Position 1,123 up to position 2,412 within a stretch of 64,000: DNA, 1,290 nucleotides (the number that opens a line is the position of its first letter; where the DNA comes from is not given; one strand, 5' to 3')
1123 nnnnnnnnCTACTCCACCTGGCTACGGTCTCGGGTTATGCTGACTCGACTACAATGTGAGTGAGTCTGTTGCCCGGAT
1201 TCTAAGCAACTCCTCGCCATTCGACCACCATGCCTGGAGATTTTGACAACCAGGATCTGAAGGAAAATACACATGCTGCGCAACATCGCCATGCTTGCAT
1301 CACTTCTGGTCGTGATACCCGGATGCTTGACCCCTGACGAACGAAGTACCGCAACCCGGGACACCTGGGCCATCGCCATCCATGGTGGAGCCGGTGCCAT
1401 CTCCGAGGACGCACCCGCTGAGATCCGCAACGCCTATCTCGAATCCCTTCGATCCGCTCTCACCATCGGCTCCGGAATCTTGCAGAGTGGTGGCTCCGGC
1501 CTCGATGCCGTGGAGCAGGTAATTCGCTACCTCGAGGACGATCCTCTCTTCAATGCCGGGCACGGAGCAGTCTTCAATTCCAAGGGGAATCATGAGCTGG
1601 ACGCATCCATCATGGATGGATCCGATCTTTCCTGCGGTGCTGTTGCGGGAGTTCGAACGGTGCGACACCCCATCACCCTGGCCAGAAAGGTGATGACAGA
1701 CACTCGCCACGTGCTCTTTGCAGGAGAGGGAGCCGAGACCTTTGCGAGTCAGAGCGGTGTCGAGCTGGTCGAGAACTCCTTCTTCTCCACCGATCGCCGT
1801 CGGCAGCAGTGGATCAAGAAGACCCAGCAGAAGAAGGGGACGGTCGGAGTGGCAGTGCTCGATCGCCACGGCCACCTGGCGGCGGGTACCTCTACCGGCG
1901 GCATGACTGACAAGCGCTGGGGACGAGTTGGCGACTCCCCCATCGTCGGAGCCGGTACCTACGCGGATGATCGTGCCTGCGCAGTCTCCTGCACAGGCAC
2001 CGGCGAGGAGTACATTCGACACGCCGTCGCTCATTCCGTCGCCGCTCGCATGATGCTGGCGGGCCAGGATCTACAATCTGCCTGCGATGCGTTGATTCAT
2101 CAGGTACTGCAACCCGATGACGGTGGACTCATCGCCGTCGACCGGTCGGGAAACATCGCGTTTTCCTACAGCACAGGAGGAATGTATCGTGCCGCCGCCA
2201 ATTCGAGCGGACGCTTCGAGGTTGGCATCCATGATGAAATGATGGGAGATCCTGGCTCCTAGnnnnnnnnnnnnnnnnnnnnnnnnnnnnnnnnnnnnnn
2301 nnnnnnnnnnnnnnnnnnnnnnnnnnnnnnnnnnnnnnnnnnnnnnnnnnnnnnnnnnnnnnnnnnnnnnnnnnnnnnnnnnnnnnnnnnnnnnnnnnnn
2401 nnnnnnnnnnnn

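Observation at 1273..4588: Secreted cyanophycinase plus isoaspartyl dipeptidase pair: extracellular cyanophycin (beta-Asp-Arg) scavenging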

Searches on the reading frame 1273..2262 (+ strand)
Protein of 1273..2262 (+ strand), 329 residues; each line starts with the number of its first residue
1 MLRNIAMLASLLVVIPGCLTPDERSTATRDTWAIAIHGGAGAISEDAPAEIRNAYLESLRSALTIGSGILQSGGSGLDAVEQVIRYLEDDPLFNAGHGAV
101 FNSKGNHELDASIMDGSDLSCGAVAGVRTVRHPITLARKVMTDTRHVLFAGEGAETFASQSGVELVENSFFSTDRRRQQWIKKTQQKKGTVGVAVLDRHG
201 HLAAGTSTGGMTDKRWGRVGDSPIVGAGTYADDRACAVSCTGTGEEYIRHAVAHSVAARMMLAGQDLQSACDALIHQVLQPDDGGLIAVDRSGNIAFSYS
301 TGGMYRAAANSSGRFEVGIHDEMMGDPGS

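Call 3: search_protein_families(library=pfam, proteins=[window:1273-2262:+], max_evalue=0.01)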
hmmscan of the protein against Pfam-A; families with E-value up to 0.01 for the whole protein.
window:1273-2262:+ (329 aa): 1 family
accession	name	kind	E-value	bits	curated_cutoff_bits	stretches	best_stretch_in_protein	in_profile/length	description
PF01112.23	Asparaginase_2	-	1.9e-104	349.6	27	1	32-317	1-306/309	Asparaginase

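Call 4: search_protein_families(library=ncbifam, proteins=[window:1273-2262:+], max_evalue=0.01)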
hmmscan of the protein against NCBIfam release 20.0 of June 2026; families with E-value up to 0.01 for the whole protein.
window:1273-2262:+ (329 aa): 1 family
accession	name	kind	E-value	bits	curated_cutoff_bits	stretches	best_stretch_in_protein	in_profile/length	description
NF007589.0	PRK10226.1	equivalog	5.2e-83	278.6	567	1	33-322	5-313/321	beta-aspartyl-peptidase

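Call 11: find_encoding_contigs(protein=window:1273-2262:+, flank=10000, max_places=6)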
Protein window:1273-2262:+ (329 aa): 1 contig read that carries it; 1 place shown.
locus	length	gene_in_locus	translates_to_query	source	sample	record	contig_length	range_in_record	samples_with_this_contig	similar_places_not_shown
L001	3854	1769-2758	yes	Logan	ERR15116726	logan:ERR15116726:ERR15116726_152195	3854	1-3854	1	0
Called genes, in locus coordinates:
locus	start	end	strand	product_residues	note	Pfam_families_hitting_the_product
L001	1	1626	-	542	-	?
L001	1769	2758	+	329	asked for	PF01112:Asparaginase_2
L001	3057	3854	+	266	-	?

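Call 20: search_solved_structures(query=window:1273-2262:+, max_evalue=1e-10, show_alignments=2)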
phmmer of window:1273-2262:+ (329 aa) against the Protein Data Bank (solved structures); distinct sequences matched with E-value up to 1e-10: 56.
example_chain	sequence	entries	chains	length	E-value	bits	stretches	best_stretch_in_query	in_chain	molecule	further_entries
2zak_A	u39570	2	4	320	2.5e-73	250.3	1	33-322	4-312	L-asparaginase precursor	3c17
9hnc_AAA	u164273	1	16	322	3.4e-71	243.3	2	32-177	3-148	beta-aspartyl-peptidase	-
4pvp_A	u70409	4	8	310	3.3e-53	184.2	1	34-320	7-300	Isoaspartyl peptidase/L-asparaginase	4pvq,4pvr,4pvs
4o0c_A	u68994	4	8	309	3.3e-53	184.2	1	34-320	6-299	Isoaspartyl peptidase/L-asparaginase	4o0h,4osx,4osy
4o0d_A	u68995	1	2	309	5e-53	183.7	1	34-320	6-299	Isoaspartyl peptidase/L-asparaginase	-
3tkj_A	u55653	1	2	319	1e-52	182.6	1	34-320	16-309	L-asparaginase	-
4o0g_A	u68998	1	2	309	1.6e-52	182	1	34-320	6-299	Isoaspartyl peptidase/L-asparaginase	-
4o0e_A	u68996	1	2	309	1.6e-52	182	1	34-320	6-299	Isoaspartyl peptidase/L-asparaginase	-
4o0f_A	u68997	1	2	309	1.9e-52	181.8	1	34-320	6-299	Isoaspartyl peptidase/L-asparaginase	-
4o47_A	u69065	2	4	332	3.1e-52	181.1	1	34-319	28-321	Uncharacterized protein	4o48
4et0_A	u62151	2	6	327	1e-50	176.1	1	34-320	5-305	L-asparaginase | Isoaspartyl peptidase/L-asparaginase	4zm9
1p4k_A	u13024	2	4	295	9.6e-38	133.5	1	69-281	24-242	N(4)-(Beta-N-acetylglucosaminyl)-L-asparaginase | N(4)-(Beta-N-acetylglucosaminyl)-L-asparaginase precursor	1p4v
9gaf_A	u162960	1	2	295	1.3e-37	133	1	69-281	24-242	PROTEIN (GLYCOSYLASPARAGINASE)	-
7qq8_AAA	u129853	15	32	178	2.5e-37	132.1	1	33-197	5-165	Beta-aspartyl-peptidase | Isoaspartyl peptidase | Isoaspartyl peptidase subunit alpha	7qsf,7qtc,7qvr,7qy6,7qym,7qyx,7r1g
1jn9_A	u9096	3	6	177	2.5e-37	132.1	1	33-197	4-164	PUTATIVE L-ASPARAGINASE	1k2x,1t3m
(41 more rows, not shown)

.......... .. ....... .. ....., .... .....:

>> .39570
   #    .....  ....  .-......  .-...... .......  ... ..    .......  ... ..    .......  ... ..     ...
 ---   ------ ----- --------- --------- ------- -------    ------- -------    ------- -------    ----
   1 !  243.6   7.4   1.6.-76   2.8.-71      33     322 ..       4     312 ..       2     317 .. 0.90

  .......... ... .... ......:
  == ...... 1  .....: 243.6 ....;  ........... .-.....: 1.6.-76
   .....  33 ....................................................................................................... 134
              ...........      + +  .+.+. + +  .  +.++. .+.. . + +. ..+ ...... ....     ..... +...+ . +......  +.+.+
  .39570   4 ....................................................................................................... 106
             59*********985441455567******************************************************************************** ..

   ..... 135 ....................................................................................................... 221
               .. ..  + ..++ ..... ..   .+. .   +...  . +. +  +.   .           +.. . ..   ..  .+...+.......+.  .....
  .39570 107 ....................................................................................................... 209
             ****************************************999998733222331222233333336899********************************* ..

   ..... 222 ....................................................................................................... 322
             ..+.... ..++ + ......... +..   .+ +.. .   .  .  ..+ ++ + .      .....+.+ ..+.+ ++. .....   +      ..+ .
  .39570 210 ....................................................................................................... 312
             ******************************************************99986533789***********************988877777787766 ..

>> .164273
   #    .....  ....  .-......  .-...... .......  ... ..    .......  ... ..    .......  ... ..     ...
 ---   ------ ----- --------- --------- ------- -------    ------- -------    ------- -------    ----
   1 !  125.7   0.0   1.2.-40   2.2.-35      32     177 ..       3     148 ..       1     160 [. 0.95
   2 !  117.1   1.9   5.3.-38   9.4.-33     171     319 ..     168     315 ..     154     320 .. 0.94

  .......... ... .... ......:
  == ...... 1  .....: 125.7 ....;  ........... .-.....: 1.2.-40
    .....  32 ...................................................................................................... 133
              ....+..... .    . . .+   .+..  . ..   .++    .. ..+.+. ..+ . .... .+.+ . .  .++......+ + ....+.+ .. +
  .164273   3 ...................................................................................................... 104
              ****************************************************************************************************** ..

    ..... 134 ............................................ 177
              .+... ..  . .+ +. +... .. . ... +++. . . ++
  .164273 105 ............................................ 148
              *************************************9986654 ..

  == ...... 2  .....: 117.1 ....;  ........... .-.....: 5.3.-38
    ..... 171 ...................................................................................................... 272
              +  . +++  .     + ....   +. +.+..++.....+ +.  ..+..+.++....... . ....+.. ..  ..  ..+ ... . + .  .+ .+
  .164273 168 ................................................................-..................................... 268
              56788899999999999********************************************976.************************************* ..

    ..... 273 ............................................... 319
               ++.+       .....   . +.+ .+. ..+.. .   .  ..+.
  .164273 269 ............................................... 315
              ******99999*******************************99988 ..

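Call 79: find_homologous_proteins(query=window:1273-2262:+, max_evalue=1e-20)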
Query window:1273-2262:+ (329 aa): 8000 proteins with E <= 1e-20 among 8000 candidates; the best 120 are listed.
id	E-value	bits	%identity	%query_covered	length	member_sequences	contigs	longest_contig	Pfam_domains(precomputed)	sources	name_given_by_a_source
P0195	1.0e-203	694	95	100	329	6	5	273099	PF01112.24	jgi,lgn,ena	-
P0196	4.4e-182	622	84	100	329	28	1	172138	PF01112.24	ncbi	-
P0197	7.3e-181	618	88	95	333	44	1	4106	PF01112.24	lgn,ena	-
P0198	3.5e-179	613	83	100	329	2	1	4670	PF01112.24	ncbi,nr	ncbi:MAG: isoaspartyl peptidase/L-asparaginase [Planctomycetota bacterium]|nr:isoaspartyl peptidase/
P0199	4.1e-178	609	86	97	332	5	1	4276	PF01112.24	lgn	-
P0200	9.1e-178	608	89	92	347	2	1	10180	PF01112.24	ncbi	ncbi:MAG: isoaspartyl peptidase/L-asparaginase [Planctomycetota bacterium]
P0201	1.5e-175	601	84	97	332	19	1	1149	PF01112.24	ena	-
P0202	5.7e-136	471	66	98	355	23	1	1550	PF01112.24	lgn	-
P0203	2.8e-134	465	66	97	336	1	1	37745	PF01112.24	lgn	-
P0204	3.3e-134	465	65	97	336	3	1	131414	PF01112.24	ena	-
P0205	3.1e-118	413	65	88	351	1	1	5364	PF01112.24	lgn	-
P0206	4.4e-117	409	61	98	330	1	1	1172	PF01112.24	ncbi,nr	ncbi:MAG: isoaspartyl peptidase/L-asparaginase [Actinobacteria bacterium]|nr:isoaspartyl peptidase/L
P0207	2.0e-116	407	59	98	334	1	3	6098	PF01112.24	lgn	-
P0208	4.0e-116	406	62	89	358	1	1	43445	PF01112.24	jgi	jgi:beta-aspartyl-peptidase (threonine type)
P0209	4.0e-116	406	61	88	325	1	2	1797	PF01112.24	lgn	-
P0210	8.2e-115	401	56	98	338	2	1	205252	PF01112.24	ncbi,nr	ncbi:MAG: isoaspartyl peptidase/L-asparaginase [Acidobacteriota bacterium]|nr:isoaspartyl peptidase/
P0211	1.1e-114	401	58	98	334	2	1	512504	PF01112.24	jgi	-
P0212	5.1e-114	399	60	94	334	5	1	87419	PF01112.24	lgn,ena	-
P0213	5.7e-114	399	63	88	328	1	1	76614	PF01112.24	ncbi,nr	ncbi:MAG TPA: isoaspartyl peptidase/L-asparaginase [Acidobacteriota bacterium]|nr:isoaspartyl peptid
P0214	5.7e-114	399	60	97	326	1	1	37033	PF01112.24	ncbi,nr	ncbi:MAG TPA: isoaspartyl peptidase/L-asparaginase [Acidobacteriota bacterium]|nr:isoaspartyl peptid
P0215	6.1e-113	395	61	91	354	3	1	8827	PF01112.24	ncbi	-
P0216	1.2e-112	394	63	89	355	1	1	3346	PF01112.24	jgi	-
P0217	1.2e-112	394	61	92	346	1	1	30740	PF01112.24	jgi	-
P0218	1.3e-112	394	61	95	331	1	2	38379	PF01112.24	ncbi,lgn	-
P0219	6.5e-112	392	59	98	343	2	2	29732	PF01112.24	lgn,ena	-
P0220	8.3e-112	392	60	89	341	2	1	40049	PF01112.24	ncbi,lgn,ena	-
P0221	1.3e-111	391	59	97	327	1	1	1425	PF01112.24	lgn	-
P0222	1.8e-111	391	61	95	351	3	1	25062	PF01112.24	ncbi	-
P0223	6.3e-111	389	56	97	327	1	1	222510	PF01112.24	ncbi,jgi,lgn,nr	ncbi:MAG TPA: isoaspartyl peptidase/L-asparaginase [Thermoanaerobaculia bacterium]|jgi:beta-aspartyl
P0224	1.3e-110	388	63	90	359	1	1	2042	PF01112.24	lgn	-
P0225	1.8e-110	387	59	88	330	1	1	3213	PF01112.24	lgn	-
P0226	3.0e-110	387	56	97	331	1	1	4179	PF01112.24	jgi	jgi:beta-aspartyl-peptidase (threonine type)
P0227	3.5e-110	386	63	90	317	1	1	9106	PF01112.24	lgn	-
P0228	4.1e-110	386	57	91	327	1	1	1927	PF01112.24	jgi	jgi:beta-aspartyl-peptidase (threonine type)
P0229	4.2e-110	386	58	92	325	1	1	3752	PF01112.24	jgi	jgi:beta-aspartyl-peptidase (threonine type)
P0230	4.3e-110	386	57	98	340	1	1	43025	PF01112.24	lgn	-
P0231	6.1e-110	386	58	97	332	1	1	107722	PF01112.24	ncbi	-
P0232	6.4e-110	385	60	88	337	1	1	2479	PF01112.24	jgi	jgi:beta-aspartyl-peptidase (threonine type)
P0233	6.6e-110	385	60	92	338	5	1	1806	PF01112.24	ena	-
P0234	7.9e-110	385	56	97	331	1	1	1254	PF01112.24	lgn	-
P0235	8.8e-110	385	62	88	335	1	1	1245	PF01112.24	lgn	-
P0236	1.8e-109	384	59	92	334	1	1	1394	PF01112.24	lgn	-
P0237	2.0e-109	384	61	90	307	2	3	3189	PF01112.24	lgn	-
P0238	2.2e-109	384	59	95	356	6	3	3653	PF01112.24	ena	-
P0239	2.6e-109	383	57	95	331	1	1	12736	PF01112.24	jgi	jgi:beta-aspartyl-peptidase (threonine type)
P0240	3.4e-109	383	59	97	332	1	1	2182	PF01112.24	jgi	jgi:beta-aspartyl-peptidase (threonine type)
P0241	4.1e-109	383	58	98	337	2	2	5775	PF01112.24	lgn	-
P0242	5.1e-109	382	59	98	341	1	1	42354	PF01112.24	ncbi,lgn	-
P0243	5.7e-109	382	59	94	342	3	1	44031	PF01112.24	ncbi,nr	ncbi:MAG: isoaspartyl peptidase/L-asparaginase [Planctomycetes bacterium]|nr:isoaspartyl peptidase/L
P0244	7.1e-109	382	56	96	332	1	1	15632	PF01112.24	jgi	jgi:L-asparaginase / beta-aspartyl-peptidase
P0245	7.4e-109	382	58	89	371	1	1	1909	PF01112.24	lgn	-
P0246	7.6e-109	382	58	98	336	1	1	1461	PF01112.24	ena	-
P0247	9.0e-109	382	58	96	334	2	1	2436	PF01112.24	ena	-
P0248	1.1e-108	381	58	94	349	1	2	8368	PF01112.24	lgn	-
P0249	1.3e-108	381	56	96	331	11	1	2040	PF01112.24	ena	-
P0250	1.8e-108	381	60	89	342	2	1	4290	PF01112.24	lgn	-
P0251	2.0e-108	381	61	88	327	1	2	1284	PF01112.24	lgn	-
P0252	2.3e-108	380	61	91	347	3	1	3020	PF01112.24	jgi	jgi:beta-aspartyl-peptidase (threonine type)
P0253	2.4e-108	380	57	96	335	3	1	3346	PF01112.24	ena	-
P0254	2.6e-108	380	58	94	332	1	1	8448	PF01112.24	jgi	jgi:beta-aspartyl-peptidase (threonine type)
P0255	2.6e-108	380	56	97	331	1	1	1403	PF01112.24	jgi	-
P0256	2.9e-108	380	59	91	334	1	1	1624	PF01112.24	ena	-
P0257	3.8e-108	380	62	91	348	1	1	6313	PF01112.24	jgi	jgi:beta-aspartyl-peptidase (threonine type)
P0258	4.3e-108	379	60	90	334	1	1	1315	PF01112.24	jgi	jgi:beta-aspartyl-peptidase (threonine type)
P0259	5.5e-108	379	54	99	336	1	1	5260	PF01112.24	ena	-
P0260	6.1e-108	379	59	95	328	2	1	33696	PF01112.24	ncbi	-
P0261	8.1e-108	379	56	98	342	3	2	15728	PF01112.24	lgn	-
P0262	8.2e-108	379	60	95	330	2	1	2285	PF01112.24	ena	-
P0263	1.0e-107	378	64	88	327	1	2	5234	PF01112.24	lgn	-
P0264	1.2e-107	378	60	92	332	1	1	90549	PF01112.24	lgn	-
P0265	1.2e-107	378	56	94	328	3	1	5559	PF01112.24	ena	-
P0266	1.3e-107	378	60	88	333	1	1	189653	PF01112.24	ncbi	ncbi:MAG: isoaspartyl peptidase/L-asparaginase family protein [Planctomycetota bacterium]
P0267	1.3e-107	378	63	87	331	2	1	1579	PF01112.24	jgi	jgi:beta-aspartyl-peptidase (threonine type)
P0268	1.3e-107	378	57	93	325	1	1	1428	PF01112.24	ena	-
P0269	1.4e-107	378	58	97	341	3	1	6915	PF01112.24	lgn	-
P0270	1.5e-107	378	58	92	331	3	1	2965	PF01112.24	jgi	-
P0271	1.6e-107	378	59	92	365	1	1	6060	PF01112.24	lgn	-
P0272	2.1e-107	377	59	92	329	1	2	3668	PF01112.24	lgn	-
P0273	2.1e-107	377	59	92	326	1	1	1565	PF01112.24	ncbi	ncbi:MAG: isoaspartyl peptidase/L-asparaginase family protein [Thermoanaerobaculia bacterium]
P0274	2.7e-107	377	56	98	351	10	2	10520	PF01112.24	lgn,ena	-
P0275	3.4e-107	376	58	90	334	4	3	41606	PF01112.24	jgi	jgi:beta-aspartyl-peptidase (threonine type)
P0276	3.5e-107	376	56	94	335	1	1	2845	PF01112.24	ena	-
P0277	5.4e-107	376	58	92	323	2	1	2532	PF01112.24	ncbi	-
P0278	5.8e-107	376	56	95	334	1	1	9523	PF01112.24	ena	-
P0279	6.5e-107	376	58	95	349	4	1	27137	PF01112.24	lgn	-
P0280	6.9e-107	375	54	97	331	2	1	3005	PF01112.24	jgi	-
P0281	7.0e-107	375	61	89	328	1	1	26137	PF01112.24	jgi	jgi:L-asparaginase / beta-aspartyl-peptidase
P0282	9.3e-107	375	58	91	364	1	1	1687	PF01112.24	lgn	-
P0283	9.8e-107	375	60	89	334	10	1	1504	PF01112.24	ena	-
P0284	1.1e-106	375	57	97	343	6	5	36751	PF01112.24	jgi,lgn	jgi:beta-aspartyl-peptidase (threonine type)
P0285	1.3e-106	375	56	95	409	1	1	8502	PF01112.24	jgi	jgi:L-asparaginase / beta-aspartyl-peptidase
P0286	1.5e-106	374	59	95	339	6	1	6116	PF01112.24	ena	-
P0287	1.9e-106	374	59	88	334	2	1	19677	PF01112.24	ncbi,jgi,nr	ncbi:MAG TPA: isoaspartyl peptidase/L-asparaginase [Thermoanaerobaculia bacterium]|nr:isoaspartyl pe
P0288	2.0e-106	374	60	91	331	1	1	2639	PF01112.24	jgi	-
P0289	2.1e-106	374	62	88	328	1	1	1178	PF01112.24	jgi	jgi:beta-aspartyl-peptidase (threonine type)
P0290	2.5e-106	374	56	88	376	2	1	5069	PF01112.24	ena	-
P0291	2.8e-106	373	60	89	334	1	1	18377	PF01112.24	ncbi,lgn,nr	ncbi:MAG TPA: isoaspartyl peptidase/L-asparaginase [Thermoanaerobaculia bacterium]|nr:isoaspartyl pe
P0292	3.2e-106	373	63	88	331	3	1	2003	PF01112.24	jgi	jgi:beta-aspartyl-peptidase (threonine type)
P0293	3.8e-106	373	56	97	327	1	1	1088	PF01112.24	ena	-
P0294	4.2e-106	373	57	95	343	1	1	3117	PF01112.24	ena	-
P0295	4.4e-106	373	55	93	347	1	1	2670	PF01112.24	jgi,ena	-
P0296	4.4e-106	373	59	88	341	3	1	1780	PF01112.24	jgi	jgi:beta-aspartyl-peptidase (threonine type)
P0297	4.8e-106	373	58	96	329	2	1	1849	PF01112.24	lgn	-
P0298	5.1e-106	373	59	91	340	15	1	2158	PF01112.24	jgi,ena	-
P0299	5.3e-106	373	54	97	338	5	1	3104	PF01112.24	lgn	-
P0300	5.8e-106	372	57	95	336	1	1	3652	PF01112.24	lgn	-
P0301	6.0e-106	372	58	92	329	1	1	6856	PF01112.24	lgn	-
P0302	6.9e-106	372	57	96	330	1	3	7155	PF01112.24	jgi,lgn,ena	-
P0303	8.6e-106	372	54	97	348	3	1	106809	PF01112.24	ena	-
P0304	8.7e-106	372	58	95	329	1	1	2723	PF01112.24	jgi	-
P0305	9.2e-106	372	55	93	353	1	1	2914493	PF01112.24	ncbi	ncbi:MAG: isoaspartyl peptidase/L-asparaginase [Phycisphaerales bacterium]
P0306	9.4e-106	372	61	90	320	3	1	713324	PF01112.24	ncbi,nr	ncbi:MAG: isoaspartyl peptidase/L-asparaginase [Planctomycetes bacterium]|nr:isoaspartyl peptidase/L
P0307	1.1e-105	371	56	98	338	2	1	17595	PF01112.24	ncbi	-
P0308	1.2e-105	371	56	91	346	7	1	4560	PF01112.24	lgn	-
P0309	1.3e-105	371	58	92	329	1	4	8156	PF01112.24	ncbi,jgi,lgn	ncbi:MAG: beta-aspartyl-peptidase (threonine type) [Hyphomicrobiaceae bacterium]|jgi:beta-aspartyl-p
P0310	1.4e-105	371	59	91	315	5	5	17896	PF01112.24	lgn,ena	-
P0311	1.4e-105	371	56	95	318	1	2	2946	PF01112.24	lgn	-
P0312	1.5e-105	371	59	91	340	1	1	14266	PF01112.24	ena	-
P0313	1.5e-105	371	57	96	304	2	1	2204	PF01112.24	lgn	-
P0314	1.5e-105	371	61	87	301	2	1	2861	PF01112.24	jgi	-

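Call 82: find_encoding_contigs(protein=P0306, flank=8000, max_places=1)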
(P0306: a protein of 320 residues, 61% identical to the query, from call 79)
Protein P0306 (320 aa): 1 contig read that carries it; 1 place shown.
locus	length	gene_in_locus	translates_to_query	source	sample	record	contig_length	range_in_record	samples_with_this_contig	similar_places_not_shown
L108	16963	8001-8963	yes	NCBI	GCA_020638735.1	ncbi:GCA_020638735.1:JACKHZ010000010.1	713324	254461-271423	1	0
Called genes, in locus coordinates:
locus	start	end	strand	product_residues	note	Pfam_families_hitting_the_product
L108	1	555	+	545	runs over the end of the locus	PF07969:Amidohydro_3, PF01979:Amidohydro_1 (faint)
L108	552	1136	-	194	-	PF01066:CDP-OH_P_transf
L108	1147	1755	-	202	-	-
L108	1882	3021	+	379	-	PF13173:AAA_14, PF13635:DUF4143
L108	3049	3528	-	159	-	-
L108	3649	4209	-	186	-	-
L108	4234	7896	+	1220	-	PF07494:Reg_prop (faint), PF00512:HisKA (weak), PF02518:HATPase_c, PF00072:Response_reg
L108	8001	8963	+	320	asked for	PF01112:Asparaginase_2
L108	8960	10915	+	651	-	-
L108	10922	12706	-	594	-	PF09913:DUF2142 (weak), PF13231:PMT_2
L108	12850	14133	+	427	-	-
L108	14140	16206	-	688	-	PF01432:Peptidase_M3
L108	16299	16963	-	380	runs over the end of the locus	PF00756:Esterase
